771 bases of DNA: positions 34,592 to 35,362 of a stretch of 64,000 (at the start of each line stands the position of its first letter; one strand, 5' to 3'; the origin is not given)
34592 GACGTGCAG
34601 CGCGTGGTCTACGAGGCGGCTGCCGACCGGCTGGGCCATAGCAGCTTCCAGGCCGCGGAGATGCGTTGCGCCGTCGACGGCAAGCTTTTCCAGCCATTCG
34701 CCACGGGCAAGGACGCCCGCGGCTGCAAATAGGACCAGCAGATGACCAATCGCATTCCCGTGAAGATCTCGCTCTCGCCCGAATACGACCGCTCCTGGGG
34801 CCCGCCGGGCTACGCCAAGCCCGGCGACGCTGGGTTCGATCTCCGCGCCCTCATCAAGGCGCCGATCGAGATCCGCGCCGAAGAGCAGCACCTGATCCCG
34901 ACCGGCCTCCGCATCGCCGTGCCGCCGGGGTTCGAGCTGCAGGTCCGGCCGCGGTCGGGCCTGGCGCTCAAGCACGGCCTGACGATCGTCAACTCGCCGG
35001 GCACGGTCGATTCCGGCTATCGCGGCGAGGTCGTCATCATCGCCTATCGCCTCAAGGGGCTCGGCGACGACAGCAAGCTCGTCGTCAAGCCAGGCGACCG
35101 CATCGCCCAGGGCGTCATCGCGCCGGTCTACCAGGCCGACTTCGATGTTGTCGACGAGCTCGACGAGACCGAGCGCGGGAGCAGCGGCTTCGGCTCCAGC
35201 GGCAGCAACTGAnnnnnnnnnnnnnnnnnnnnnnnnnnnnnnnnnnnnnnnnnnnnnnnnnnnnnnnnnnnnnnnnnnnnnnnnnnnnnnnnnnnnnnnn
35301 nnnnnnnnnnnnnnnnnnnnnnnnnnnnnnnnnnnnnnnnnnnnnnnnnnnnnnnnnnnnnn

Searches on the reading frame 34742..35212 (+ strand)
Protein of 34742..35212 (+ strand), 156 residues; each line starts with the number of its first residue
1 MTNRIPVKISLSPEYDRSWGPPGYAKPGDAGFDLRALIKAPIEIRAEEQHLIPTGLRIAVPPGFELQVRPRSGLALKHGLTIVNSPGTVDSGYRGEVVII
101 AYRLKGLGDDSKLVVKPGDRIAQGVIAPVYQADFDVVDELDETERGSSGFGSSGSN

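Call 27: search_protein_families(library=pfam, proteins=[window:34742-35212:+], max_evalue=0.001)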
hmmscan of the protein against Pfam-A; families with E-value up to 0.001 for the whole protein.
window:34742-35212:+ (156 aa): 1 family
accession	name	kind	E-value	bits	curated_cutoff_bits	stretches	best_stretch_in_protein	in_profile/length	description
PF00692.24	dUTPase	-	5.4e-24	84.8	22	1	22-154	6-129/129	dUTPase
